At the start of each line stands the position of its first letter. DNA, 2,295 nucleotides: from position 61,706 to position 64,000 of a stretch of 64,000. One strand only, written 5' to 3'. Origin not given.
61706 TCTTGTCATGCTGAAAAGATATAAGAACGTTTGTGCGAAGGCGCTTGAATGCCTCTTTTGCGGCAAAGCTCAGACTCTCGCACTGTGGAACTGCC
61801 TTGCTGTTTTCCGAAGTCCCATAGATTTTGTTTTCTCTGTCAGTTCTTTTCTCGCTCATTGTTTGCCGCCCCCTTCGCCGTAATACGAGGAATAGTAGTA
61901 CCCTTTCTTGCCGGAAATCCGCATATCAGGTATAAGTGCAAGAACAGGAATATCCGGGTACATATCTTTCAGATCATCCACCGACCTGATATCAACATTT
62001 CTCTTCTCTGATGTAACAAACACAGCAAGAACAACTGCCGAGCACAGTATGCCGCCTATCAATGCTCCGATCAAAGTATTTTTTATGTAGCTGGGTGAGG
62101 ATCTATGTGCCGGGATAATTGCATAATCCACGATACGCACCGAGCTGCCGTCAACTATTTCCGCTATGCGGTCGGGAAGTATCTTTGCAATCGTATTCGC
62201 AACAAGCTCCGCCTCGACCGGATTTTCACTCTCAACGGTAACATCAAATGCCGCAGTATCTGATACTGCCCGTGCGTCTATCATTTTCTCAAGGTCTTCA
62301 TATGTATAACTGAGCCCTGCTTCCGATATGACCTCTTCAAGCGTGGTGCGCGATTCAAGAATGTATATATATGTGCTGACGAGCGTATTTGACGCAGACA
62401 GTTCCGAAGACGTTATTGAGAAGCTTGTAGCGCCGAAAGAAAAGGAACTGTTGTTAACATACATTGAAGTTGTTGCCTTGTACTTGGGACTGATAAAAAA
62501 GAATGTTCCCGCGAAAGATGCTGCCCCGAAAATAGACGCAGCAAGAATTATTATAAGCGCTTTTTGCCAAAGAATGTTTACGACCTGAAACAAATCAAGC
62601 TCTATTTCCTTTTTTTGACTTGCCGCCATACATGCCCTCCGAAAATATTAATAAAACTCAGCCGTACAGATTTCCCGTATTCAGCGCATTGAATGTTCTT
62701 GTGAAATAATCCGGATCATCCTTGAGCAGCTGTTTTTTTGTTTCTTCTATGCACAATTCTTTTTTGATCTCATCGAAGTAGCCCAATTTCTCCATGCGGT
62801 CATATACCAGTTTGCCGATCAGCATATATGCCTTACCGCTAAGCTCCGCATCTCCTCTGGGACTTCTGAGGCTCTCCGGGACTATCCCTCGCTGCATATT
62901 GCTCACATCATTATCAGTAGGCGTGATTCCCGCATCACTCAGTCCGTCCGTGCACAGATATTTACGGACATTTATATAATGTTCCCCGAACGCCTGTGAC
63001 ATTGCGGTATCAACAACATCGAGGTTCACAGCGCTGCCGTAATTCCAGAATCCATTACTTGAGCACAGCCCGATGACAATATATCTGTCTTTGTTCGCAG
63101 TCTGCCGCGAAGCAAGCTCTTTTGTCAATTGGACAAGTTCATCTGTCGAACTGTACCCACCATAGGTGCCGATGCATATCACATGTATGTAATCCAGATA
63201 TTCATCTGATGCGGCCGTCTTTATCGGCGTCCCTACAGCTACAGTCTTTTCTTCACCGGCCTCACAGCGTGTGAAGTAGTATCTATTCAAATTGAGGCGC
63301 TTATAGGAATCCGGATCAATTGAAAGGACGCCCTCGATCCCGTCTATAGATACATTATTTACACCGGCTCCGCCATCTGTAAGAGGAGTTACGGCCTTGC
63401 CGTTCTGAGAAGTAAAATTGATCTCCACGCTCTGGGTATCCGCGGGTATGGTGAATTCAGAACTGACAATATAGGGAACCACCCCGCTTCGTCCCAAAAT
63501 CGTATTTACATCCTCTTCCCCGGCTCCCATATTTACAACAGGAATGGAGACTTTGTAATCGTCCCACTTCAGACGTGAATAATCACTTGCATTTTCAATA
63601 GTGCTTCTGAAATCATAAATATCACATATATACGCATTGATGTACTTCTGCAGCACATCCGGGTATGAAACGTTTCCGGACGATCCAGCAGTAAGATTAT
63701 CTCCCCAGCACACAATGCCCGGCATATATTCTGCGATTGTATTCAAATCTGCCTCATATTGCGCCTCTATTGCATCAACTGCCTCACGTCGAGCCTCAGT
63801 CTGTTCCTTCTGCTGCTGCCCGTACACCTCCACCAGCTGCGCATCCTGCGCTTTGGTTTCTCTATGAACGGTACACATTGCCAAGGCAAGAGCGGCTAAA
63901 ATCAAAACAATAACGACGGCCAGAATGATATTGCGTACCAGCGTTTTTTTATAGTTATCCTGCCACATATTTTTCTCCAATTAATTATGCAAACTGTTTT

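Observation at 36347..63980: About 27.6-kb co-directional envelope island: a polysaccharide locus running directly into two wall-binding megaproteins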

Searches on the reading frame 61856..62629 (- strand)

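Call 4: search_protein_families(library=pfam, proteins=[window:61856-62629:-], max_evalue=0.001)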
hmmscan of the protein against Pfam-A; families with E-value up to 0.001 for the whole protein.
window:61856-62629:- (257 aa): 2 families
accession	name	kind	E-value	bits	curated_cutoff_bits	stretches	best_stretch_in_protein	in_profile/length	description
PF02706.20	Wzz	-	4e-16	59.5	25.5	1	10-103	2-90/91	Chain length determinant protein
PF13807.11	GNVR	-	0.0006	20.1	27.7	0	149-202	26-79/82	G-rich domain on putative tyrosine kinase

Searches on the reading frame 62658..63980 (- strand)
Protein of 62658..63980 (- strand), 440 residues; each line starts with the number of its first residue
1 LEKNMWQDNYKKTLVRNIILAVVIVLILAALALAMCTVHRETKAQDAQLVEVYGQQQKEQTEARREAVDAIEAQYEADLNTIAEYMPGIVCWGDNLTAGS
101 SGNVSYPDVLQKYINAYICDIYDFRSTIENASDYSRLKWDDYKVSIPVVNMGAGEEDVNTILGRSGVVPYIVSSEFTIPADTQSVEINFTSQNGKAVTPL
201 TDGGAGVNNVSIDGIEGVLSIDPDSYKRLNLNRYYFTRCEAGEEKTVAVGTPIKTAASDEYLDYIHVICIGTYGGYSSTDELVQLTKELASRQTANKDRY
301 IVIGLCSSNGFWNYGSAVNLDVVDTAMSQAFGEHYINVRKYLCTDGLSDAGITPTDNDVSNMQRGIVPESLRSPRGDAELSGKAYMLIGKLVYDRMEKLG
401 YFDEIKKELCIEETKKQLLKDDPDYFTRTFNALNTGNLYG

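Call 4: search_protein_families(library=pfam, proteins=[window:62658-63980:-], max_evalue=0.001)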
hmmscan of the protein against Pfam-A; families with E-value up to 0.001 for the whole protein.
window:62658-63980:- (440 aa): 0 families

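Call 14: search_protein_families(library=pfam, proteins=[window:62658-63980:-], max_evalue=1)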
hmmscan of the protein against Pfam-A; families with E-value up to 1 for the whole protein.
window:62658-63980:- (440 aa): 2 families
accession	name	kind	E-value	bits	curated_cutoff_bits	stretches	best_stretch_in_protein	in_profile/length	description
PF05309.16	TraE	-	0.084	12.7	24.8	1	1-49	1-49/182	TraE protein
PF12869.13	tRNA_anti-like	-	0.15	12.1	23.5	1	15-73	4-50/146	tRNA_anti-like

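Call 42: search_protein_families(library=ncbifam, proteins=[window:62658-63980:-], max_evalue=0.001)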
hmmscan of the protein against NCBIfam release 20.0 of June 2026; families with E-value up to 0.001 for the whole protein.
window:62658-63980:- (440 aa): 0 families

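Call 92: search_protein_families(library=padloc, proteins=[window:62658-63980:-], max_evalue=0.01)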
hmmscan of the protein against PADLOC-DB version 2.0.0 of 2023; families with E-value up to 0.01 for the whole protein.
window:62658-63980:- (440 aa): 0 families

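Call 93: search_protein_families(library=phrogs, proteins=[window:62658-63980:-], max_evalue=0.001)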
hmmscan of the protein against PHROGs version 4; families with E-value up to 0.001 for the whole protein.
window:62658-63980:- (440 aa): 3 families
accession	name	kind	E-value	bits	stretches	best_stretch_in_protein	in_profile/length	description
phrog_28673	-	tail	7.4e-43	147.7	1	145-399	664-916/921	tail protein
phrog_11419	-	tail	8.7e-28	97.6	1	84-414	441-741/1063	tail fiber protein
phrog_19652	-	unknown function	9.4e-06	25.1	1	144-373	470-702/737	-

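Call 97: search_dna_similar(query=window:62658-63980:-, collection=phages, mode=protein, max_rows=10)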
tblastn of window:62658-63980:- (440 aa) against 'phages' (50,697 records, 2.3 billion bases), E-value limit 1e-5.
Records with a match: 14; places in all: 14; records where one place covers at least 80% of the query: 1.
Best place of each record, by identity: <60% 14.
By first word of the organism name: Gordonia 5; Arthrobacter 4; Bacillus 2; Rhodococcus 2; bajarodcaudo 1.
By host as written in the record: Gordonia rubripertincta NRRL B-16540 4; Arthrobacter sp. ATCC 21022 2; Bacillus megaterium 2; Rhodococcus equi 2; Arthrobacter globiformis NRRL B-2979 1; Arthrobacter globiformis B-2979 1; - 1; Gordonia terrae CAG3 1.
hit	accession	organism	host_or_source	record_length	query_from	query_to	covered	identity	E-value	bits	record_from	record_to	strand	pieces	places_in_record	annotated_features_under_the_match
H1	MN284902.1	Arthrobacter phage Makai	Arthrobacter globiformis NRRL B-2979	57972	41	399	82%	30.4%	5e-29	126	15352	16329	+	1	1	20: minor tail protein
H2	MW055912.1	Arthrobacter phage Truckee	Arthrobacter globiformis B-2979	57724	51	399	79%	30.8%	2e-29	127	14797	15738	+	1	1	19: minor tail protein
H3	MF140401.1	Arthrobacter phage Caterpillar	Arthrobacter sp. ATCC 21022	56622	83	399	72%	32.8%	1e-28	125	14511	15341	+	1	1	19: major tail protein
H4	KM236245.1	Bacillus phage Mater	Bacillus megaterium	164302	89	399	71%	32.4%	1e-24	113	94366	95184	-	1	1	tail protein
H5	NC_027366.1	Bacillus phage Mater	Bacillus megaterium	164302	89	399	71%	32.4%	1e-24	113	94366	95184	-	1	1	tail protein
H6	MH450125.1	Arthrobacter phage MediumFry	Arthrobacter sp. ATCC 21022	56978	89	399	71%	32.2%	8e-30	128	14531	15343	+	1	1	19: hypothetical protein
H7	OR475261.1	Gordonia phage BirthdayBoy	Gordonia rubripertincta NRRL B-16540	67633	69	402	76%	29.9%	8e-24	110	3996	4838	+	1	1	4: hypothetical protein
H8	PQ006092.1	bajarodcaudo virus 1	Chaetodipus spinatus feces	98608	61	402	78%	28.9%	6e-24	110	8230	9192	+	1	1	hypothetical protein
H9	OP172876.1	Gordonia phage Patos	Gordonia rubripertincta NRRL B-16540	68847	148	401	58%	26.5%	4e-11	71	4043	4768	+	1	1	4: hypothetical protein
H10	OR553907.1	Gordonia phage NorManre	Gordonia rubripertincta NRRL B-16540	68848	148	401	58%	26.5%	4e-11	71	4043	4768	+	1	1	4: minor tail protein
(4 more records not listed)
